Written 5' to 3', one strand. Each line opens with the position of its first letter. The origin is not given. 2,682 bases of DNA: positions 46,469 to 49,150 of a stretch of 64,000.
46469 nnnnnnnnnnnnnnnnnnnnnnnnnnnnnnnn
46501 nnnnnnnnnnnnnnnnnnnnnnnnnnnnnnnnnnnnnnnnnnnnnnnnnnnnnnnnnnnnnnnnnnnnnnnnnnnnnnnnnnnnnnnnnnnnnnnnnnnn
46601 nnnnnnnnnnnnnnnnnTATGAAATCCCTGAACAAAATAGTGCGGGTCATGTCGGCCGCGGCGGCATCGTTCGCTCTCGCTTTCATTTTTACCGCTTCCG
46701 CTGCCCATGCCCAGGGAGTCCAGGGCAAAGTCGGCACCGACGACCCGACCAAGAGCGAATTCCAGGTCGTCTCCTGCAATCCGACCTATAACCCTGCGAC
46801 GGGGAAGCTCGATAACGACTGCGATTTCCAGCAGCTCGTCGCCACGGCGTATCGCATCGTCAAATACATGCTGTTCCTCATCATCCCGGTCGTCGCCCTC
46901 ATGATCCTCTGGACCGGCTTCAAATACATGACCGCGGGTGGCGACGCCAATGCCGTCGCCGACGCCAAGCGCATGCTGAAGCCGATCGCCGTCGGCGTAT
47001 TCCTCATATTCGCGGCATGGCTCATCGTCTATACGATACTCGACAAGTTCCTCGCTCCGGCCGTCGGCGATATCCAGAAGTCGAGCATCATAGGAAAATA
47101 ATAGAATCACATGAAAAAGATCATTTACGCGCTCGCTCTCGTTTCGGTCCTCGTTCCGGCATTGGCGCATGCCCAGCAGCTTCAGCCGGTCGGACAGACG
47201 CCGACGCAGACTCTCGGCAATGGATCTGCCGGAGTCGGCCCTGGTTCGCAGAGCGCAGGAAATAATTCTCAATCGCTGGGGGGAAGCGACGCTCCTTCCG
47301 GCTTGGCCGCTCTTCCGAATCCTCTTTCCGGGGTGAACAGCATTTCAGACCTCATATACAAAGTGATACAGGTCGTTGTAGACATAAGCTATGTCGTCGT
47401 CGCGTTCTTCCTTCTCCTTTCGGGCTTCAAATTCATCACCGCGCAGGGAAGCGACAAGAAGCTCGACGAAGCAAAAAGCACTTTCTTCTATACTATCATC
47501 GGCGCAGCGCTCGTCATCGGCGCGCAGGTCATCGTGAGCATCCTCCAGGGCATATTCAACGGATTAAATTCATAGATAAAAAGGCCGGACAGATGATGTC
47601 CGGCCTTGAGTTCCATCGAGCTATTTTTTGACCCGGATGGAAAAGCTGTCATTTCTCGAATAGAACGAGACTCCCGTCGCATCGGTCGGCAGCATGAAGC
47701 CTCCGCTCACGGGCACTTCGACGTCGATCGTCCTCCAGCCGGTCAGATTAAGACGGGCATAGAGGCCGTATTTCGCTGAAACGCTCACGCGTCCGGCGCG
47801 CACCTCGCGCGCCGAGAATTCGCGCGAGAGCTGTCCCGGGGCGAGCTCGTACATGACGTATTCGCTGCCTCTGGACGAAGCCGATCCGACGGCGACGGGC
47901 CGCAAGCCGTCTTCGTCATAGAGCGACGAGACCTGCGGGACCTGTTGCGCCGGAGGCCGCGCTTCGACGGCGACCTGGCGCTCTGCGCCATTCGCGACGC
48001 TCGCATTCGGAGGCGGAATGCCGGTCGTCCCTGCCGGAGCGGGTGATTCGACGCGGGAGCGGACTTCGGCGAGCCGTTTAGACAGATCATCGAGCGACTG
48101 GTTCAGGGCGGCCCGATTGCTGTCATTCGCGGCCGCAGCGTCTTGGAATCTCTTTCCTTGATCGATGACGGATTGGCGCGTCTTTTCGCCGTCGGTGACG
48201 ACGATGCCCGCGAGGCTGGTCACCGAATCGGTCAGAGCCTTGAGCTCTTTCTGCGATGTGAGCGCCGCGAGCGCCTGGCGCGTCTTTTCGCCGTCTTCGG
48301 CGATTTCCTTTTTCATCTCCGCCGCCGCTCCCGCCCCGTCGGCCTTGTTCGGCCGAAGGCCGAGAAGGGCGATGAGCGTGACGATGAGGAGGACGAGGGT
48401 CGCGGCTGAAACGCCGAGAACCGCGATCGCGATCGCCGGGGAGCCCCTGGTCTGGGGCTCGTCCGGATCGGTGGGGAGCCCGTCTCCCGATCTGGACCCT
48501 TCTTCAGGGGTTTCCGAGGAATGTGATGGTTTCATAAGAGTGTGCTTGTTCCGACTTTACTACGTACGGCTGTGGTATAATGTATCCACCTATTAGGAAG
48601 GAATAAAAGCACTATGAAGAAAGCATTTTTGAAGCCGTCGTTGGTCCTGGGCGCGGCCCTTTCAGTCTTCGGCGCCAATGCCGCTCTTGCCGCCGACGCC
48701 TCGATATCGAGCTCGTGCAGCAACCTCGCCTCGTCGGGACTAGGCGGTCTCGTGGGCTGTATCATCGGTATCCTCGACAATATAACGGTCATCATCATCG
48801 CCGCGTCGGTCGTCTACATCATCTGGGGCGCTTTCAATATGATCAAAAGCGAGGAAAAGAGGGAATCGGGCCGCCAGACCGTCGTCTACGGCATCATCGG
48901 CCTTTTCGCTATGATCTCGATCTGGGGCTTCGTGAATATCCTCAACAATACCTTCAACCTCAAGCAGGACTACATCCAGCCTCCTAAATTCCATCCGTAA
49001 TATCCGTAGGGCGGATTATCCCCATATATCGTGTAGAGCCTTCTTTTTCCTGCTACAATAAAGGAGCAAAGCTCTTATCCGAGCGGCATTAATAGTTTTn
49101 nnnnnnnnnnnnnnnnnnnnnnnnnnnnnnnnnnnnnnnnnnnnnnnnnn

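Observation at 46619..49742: Tandem cluster of five paralogous small two-helix proteins: candidate VirB2/TrbC-like pilins or another surface appendage family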

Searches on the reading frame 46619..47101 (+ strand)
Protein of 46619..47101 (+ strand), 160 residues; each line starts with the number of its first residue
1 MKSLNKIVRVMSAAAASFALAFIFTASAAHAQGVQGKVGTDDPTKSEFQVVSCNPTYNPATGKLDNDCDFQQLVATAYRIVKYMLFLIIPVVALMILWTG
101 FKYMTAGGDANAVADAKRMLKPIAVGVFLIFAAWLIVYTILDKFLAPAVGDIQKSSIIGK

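Call 3: search_protein_families(library=pfam, proteins=[window:46619-47101:+], max_evalue=1)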
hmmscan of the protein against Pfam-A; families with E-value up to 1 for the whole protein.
window:46619-47101:+ (160 aa): 5 families
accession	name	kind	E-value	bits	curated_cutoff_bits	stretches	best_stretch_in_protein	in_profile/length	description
PF18895.5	T4SS_pilin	-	1.6e-09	38.1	26.6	1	72-140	4-71/71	Type IV secretion system pilin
PF04956.18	TrbC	-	8.2e-06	26.4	27.9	1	78-138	42-96/98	TrbC/VIRB2 pilin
PF01554.23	MatE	-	0.016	15.3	24.9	1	69-133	64-128/161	MatE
PF06781.17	CrgA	-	0.22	12.1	24.8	1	111-145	26-59/89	Cell division protein CrgA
PF13786.12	DUF4179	-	0.5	11.3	30.1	0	5-34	4-34/94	Domain of unknown function (DUF4179)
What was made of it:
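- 46619..47101 (+): P1. Pilin paralog with a signal peptide (..AHA|QG), an extracellular N-segment of about 45 aa with a conserved Cys pair, and a two-helix hairpin. PF18895 38.1 bits; TrbC 26.4 bits (call 3).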

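Call 4: search_protein_families(library=ncbifam, proteins=[window:46619-47101:+], max_evalue=1)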
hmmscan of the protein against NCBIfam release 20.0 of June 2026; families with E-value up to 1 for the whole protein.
window:46619-47101:+ (160 aa): 2 families
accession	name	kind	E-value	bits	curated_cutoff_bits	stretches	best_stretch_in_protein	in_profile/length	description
NF045849.1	ICE_MMCAP2_0565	equivalog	0.00038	20.1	40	1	80-141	16-77/80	Mbov_0395 family pilin-like conjugal transfer protein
NF002595.0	PRK02251.2-1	equivalog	0.13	12.6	109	1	115-143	26-54/84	cell division protein CrgA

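Call 92: list_cluster_members(proteins=[window:46619-47101:+, window:47111-47575:+, window:48614-49000:+, window:49109-49477:+, window:49494-49742:+, window:45322-46617:+, window:49795-50340:-, window:50349-51515:-])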
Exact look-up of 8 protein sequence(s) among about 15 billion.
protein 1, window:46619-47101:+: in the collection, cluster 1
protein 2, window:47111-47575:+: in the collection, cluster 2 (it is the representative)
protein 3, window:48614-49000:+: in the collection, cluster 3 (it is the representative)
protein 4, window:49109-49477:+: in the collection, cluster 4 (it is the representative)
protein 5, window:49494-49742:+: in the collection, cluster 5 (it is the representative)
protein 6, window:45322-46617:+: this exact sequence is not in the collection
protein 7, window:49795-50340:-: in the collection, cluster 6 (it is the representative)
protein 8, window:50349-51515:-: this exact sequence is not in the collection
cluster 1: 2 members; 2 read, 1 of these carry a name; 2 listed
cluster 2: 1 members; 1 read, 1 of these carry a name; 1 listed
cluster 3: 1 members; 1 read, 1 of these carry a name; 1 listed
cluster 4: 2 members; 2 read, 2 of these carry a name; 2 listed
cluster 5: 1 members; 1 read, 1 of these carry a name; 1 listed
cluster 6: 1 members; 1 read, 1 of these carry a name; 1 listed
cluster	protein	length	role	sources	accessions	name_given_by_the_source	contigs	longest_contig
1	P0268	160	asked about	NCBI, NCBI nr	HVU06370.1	MAG TPA: pilin [Candidatus Paceibacterota bacterium] | pilin [Candidatus Paceibacterota bacterium]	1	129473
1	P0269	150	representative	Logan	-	-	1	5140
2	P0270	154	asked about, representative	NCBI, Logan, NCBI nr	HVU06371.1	MAG TPA: hypothetical protein VHE10_01055 [Candidatus Paceibacterota bacterium] | hypothetical protein [Candidatus Paceibacterota bacterium]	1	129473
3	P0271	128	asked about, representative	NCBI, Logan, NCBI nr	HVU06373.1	MAG TPA: hypothetical protein VHE10_01065 [Candidatus Paceibacterota bacterium] | hypothetical protein [Candidatus Paceibacterota bacterium]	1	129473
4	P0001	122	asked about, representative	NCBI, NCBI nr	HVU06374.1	MAG TPA: pilin [Candidatus Paceibacterota bacterium] | pilin [Candidatus Paceibacterota bacterium]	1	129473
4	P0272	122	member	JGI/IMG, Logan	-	hypothetical protein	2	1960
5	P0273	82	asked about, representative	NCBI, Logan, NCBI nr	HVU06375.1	MAG TPA: hypothetical protein VHE10_01075 [Candidatus Paceibacterota bacterium] | hypothetical protein [Candidatus Paceibacterota bacterium]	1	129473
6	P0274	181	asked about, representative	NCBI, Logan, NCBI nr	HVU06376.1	MAG TPA: hypothetical protein VHE10_01080 [Candidatus Paceibacterota bacterium] | hypothetical protein [Candidatus Paceibacterota bacterium]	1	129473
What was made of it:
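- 46619..47101 (+): NCBI HVU06370.1 is named 'pilin' (call 92).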

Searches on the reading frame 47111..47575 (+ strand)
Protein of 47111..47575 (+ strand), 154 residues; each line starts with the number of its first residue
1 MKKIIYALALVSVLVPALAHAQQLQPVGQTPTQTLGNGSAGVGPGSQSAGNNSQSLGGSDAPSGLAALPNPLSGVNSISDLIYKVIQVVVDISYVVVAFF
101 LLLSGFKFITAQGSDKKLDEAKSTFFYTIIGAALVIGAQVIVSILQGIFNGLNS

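Call 3: search_protein_families(library=pfam, proteins=[window:47111-47575:+], max_evalue=1)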
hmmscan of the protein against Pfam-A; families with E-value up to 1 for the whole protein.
window:47111-47575:+ (154 aa): 6 families
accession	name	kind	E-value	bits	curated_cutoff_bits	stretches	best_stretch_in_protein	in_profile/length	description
PF18895.5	T4SS_pilin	-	1.3e-07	32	26.6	1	75-145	2-71/71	Type IV secretion system pilin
PF04956.18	TrbC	-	1.1e-06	29.2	27.9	1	74-144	34-97/98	TrbC/VIRB2 pilin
PF04503.18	SSDP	-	0.012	16.2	27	1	23-91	171-236/291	Single-stranded DNA binding protein, SSDP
PF13572.11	DUF4134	-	0.039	14.6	26.5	1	72-141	21-89/93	Domain of unknown function (DUF4134)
PF19747.4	DUF6234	-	0.11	13.3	27.5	1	85-140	12-64/129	Family of unknown function (DUF6234)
PF14147.11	Spore_YhaL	-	0.11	12.7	27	1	94-121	6-32/52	Sporulation protein YhaL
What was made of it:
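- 47111..47575 (+): P2. Pilin paralog with a signal peptide, a Gly/Ser/Gln-rich N-segment and a hairpin. It is the most TrbC-like of the five. PF18895 32.0 bits; PF04956 TrbC 29.2 bits, above GA 27.9 (call 3).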

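Call 4: search_protein_families(library=ncbifam, proteins=[window:47111-47575:+], max_evalue=1)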
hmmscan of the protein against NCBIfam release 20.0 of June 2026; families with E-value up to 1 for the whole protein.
window:47111-47575:+ (154 aa): 2 families
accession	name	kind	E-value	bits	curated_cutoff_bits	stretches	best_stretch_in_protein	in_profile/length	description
NF033218.1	anchor_AmaP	equivalog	0.18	11.6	55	0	84-149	6-70/166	alkaline shock response membrane anchor protein AmaP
NF045849.1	ICE_MMCAP2_0565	equivalog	0.76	9.5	40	1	75-148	2-79/80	Mbov_0395 family pilin-like conjugal transfer protein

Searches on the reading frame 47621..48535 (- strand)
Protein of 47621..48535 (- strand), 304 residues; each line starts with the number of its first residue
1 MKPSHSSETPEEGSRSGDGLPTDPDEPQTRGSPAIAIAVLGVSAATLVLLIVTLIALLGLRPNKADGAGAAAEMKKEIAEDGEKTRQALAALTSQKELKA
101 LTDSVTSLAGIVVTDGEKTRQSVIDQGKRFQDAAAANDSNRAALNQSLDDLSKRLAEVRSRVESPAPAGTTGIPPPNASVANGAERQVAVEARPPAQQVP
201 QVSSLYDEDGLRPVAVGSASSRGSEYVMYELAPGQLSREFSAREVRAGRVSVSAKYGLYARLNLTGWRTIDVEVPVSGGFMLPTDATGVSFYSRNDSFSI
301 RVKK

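Call 3: search_protein_families(library=pfam, proteins=[window:47621-48535:-], max_evalue=1)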
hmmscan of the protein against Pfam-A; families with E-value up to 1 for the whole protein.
window:47621-48535:- (304 aa): 6 families
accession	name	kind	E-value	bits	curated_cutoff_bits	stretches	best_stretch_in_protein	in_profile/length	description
PF05130.17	FlgN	-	0.047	14.5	30.5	1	70-161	41-132/147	FlgN protein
PF20088.4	DUF6480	-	0.053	13.8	25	1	10-57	31-77/78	Family of unknown function (DUF6480)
PF09353.15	DUF1995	-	0.063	13.7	26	1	121-214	5-111/197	Domain of unknown function (DUF1995)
PF01442.23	Apolipoprotein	-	0.16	12.1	90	1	71-162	57-148/190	Apolipoprotein A1/A4/E domain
PF23991.1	DUF7310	-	0.39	11.7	40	1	124-164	13-55/83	Coiled-coil region of unknown function (DUF7310)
PF25267.1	TANGO6_N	-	0.44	10.1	27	1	22-109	107-194/300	TANGO6 N-terminal domain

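Call 4: search_protein_families(library=ncbifam, proteins=[window:47621-48535:-], max_evalue=1)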
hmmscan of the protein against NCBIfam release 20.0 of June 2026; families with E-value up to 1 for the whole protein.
window:47621-48535:- (304 aa): 3 families
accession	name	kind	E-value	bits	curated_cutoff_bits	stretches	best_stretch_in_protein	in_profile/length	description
NF033885.1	conj_TraP_IncI1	equivalog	0.045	13.5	135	1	36-169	13-144/217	conjugal transfer protein TraP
TIGR02978.1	phageshock_pspC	equivalog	0.16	11.9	104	0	38-107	35-102/121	envelope stress response membrane protein PspC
NF052312.1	T9SS_PorW_SprE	equivalog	0.19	10.3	250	1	83-146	369-433/716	type IX secretion system periplasmic lipoprotein PorW/SprE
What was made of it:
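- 47621..48535 (-): X304. Inserted non-pilin gene for a bitopic membrane protein: disordered N-terminus, TM helix 33-57, long helical stalk 68-162, Pro-rich linker and a small C-terminal beta domain (about 222-304). No family hit (calls 3, 4).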

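Call 64: find_homologous_proteins(query=window:47621-48535:-, max_evalue=0.001)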
Query window:47621-48535:- (304 aa): 2 proteins with E <= 0.001 among 8000 candidates.
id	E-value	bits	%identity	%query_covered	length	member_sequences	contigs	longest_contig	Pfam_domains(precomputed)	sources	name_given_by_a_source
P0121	1.5e-186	637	100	100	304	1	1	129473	-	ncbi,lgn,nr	ncbi:MAG TPA: hypothetical protein VHE10_01060 [Candidatus Paceibacterota bacterium]|nr:hypothetical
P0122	6.7e-69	251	45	90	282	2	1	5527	-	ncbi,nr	ncbi:MAG TPA: hypothetical protein VHD69_01230, partial [Candidatus Paceibacterota bacterium]|nr:hyp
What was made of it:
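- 47621..48535 (-): Only one database homologue besides the protein itself (call 64).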

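Call 66: search_solved_structures(query=A2, max_evalue=10)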
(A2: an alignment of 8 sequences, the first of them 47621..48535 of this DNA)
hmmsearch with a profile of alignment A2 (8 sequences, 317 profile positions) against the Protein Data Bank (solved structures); distinct sequences matched with E-value up to 10: 67 (the best 60 are shown).
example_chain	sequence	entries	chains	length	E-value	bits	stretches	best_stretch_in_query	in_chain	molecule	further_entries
7p3r_A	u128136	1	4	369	0.022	17.9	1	112-183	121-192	MakA tetramer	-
6dfp_A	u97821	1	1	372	0.022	17.9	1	112-183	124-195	VCA0883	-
8j0s_d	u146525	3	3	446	0.032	17.4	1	49-187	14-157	Multifunctional fusion protein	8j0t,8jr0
6ezv_X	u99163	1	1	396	0.034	17.3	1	112-183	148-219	Non-hemolytic enterotoxin lytic component L1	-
4r3z_A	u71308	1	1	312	0.052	16.7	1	153-237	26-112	Aminoacyl tRNA synthase complex-interacting multifunctional protein 1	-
1deq_A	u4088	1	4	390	0.076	16.1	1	79-183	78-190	FIBRINOGEN (ALPHA CHAIN)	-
4zry_B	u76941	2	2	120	0.12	15.4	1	130-193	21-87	Keratin, type II cytoskeletal 1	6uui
6m6z_A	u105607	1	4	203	0.18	14.9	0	30-81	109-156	TMH4C4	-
3s84_A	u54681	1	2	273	0.33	14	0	92-188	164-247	Apolipoprotein A-IV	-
6f63_A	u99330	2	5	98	0.34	14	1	111-194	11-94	Synaptonemal complex protein 1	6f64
6cfe_A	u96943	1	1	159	0.4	13.7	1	97-193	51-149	Mutant of Apolipoprotein E3 (APO-E3)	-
6n2y_b2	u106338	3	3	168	0.45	13.6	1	53-178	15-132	ATP synthase subunit b | Bacillus PS3 ATP synthase subunit b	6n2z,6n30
7fcs_A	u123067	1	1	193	0.5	13.4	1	95-193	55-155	Apolipoprotein E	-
1le4_A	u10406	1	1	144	0.54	13.3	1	95-191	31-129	APOLIPOPROTEIN E4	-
1le2_A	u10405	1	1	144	0.54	13.3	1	95-190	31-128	APOLIPOPROTEIN E2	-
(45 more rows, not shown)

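Call 74: predict_structure(alignment_id=A3)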
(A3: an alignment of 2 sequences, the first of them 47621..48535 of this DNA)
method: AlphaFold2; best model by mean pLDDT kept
length: 304 residues; sequences in the alignment: 2
mean_pLDDT: 56.7   pTM: 0.32
mean pLDDT of the five models: 56.7, 52.4, 51.8, 50.3, 47.6
residues with pLDDT >= 90: 0; 70-90: 85; 50-70: 72; < 50: 147
segments of 3 or more residues with pLDDT < 50: 1-15, 17-38, 56-79, 84-86, 104-116, 164-221
pLDDT, mean of each block of 10 residues (from residue 1): 43 41 41 45 53 47 41 45 49 52 44 47 60 64 75 73 47 37 35 39 42 43 65 79 84 76 82 74 85 82 79
secondary structure, 60 per line:
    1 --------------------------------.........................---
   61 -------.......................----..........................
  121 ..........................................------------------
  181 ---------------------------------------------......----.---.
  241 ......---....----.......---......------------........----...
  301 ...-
elements in order: H33-57 H68-90 H95-162 E226-231 H242-246 E250-253 E258-264 E268-273 E286-293 E298-303
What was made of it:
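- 47621..48535 (-): AF2 model pLDDT is 57 overall and about 80 in the C-terminal domain (call 74).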

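Call 79: fold_search(model_id=the predicted structure, library=pdb)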
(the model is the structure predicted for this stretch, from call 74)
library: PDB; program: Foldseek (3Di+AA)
matches with E <= 10: 952; with E <= 0.001: 0
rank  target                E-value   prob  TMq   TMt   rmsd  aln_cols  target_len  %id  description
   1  9u8n_A                4.4e-02  0.82  0.17  0.41   4.7        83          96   13  Crystal structure of cupin-domain containing protein (AzcA) forming triazine (6-amino-4-oxo-4,5-dihydro-1,3,5-triazine (released 2026-04-01)
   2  9bux_A                5.7e-02  0.69  0.18  0.09   5.4        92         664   17  Structure of GGCX-BGP-menaquinone-4 epoxide complex (released 2025-01-29)
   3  9l6s_A                6.5e-02  0.66  0.17  0.09   4.8        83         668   19  double-mutant (K217A & K218A) Vitamin K-dependent gamma-carboxylase in complex with coagulation factors X and vitamin  (released 2025-10-08)
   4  9l6r_A                7.8e-02  0.63  0.17  0.09   4.8        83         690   19  double-mutant (K217A & K218A) Vitamin K-dependent gamma-carboxylase in complex with Coagulation factor IX and vitamin  (released 2025-10-08)
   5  3lag_B                7.8e-02  0.60  0.17  0.39   4.8        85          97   12  The crystal structure of a functionally unknown protein RPA4178 from Rhodopseudomonas palustris CGA009 (released 2010-01-19)
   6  9day_A                8.3e-02  0.77  0.18  0.22   4.9        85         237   13  Crystal Structure of the Transcriptional Regulator HcpR from Porphyromonas Gingivalis (released 2026-01-28)
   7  9wf3_A                8.3e-02  0.63  0.17  0.09   4.9        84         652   20  Cryo-EM structure of GGCX-FIX complex (released 2026-04-01)
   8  9bur_A                8.3e-02  0.57  0.16  0.08   5.1        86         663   17  Structure of GGCX-BGP complex (released 2025-01-29)
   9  4j25_A                8.9e-02  0.23  0.12  0.18  10.5        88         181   18  Crystal structure of a Pseudomonas putida prolyl-4-hydroxylase (P4H) (released 2014-02-05)
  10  2q30_B                9.5e-02  0.72  0.18  0.40   5.3        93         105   11  Crystal structure of a rmlc-like cupin protein (dde_2303) from desulfovibrio desulfuricans subsp. at 1.94 A resolution (released 2007-06-19)
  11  9bvo_A                9.5e-02  0.60  0.18  0.09   4.8        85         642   15  Vitamin K-dependent gamma-carboxylase in apo state (released 2025-01-22)
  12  9l20_A                9.5e-02  0.57  0.17  0.09   4.8        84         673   20  cryo-EM structure of Vitamin K-dependent gamma-carboxylase complexed with anisindione (released 2025-10-22)
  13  9l21_A                1.0e-01  0.57  0.17  0.09   4.8        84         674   20  cryo-EM structure of Vitamin K-dependent gamma-carboxylase complexed with factor IX (released 2025-10-22)
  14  3fjs_A                1.0e-01  0.51  0.17  0.37   8.1       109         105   11  CRYSTAL STRUCTURE OF A PUTATIVE BIOSYNTHETIC PROTEIN WITH RMLC-LIKE CUPIN FOLD (REUT_B4087) FROM RALSTONIA EUTROPHA JM (released 2009-01-13)
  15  4j25_D                1.0e-01  0.21  0.12  0.18  10.7        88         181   17  Crystal structure of a Pseudomonas putida prolyl-4-hydroxylase (P4H) (released 2014-02-05)
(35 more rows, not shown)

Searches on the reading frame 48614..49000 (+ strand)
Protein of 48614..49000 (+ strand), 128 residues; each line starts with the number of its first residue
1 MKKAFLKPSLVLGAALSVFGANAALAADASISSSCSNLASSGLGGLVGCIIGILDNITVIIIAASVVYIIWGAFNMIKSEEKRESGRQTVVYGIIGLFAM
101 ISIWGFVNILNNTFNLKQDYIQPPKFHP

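Call 3: search_protein_families(library=pfam, proteins=[window:48614-49000:+], max_evalue=1)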
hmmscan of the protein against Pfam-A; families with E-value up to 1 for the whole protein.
window:48614-49000:+ (128 aa): 8 families
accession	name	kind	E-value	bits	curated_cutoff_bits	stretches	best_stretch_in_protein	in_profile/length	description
PF18895.5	T4SS_pilin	-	4.6e-06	27.1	26.6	1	51-110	10-71/71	Type IV secretion system pilin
PF18920.5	DUF5671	-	0.0057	17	28.4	1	50-115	42-107/132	Domain of unknown function (DUF5671)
PF22285.2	DUF6962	-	0.015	15.8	27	1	10-103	70-161/198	Family of unknown function (DUF6962)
PF11700.14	ATG22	-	0.021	14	24.1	1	57-118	323-384/482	Vacuole effluxer Atg22 like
PF25592.1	DUF7937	-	0.033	13.5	31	1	17-106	149-223/402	Domain of unknown function (DUF7937)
PF06570.16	DUF1129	-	0.15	12.1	29.1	1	51-117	112-178/207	Protein of unknown function (DUF1129)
PF04956.18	TrbC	-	0.25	12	27.9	0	6-97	10-85/98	TrbC/VIRB2 pilin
PF18303.6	Saf_2TM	-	0.28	11.5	29.5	1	55-100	65-113/152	SAVED-fused 2TM effector domain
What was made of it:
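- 48614..49000 (+): P3. Pilin paralog with a signal peptide (..ALA|AD), a short N-segment with a conserved Cys pair, and a hairpin ending in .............. PF18895 27.1 bits, just above GA 26.6 (call 3).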

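Call 4: search_protein_families(library=ncbifam, proteins=[window:48614-49000:+], max_evalue=1)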
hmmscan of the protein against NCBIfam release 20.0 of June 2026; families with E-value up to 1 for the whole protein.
window:48614-49000:+ (128 aa): 4 families
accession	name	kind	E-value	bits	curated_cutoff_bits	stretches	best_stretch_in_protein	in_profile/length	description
NF045849.1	ICE_MMCAP2_0565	equivalog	0.00011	21.8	40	1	50-112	13-78/80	Mbov_0395 family pilin-like conjugal transfer protein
NF000263.1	MATE_multi_NorM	equivalog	0.0002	20.9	950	1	56-121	67-132/459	multidrug efflux MATE transporter NorM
TIGR03940.1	PGA_PgaD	equivalog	0.06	13.3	31.45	1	54-88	65-101/141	poly-beta-1,6-N-acetyl-D-glucosamine biosynthesis protein PgaD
NF046000.1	MAG1210_fam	subfamily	0.58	8.7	275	1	54-119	62-130/550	MAG1210 family protein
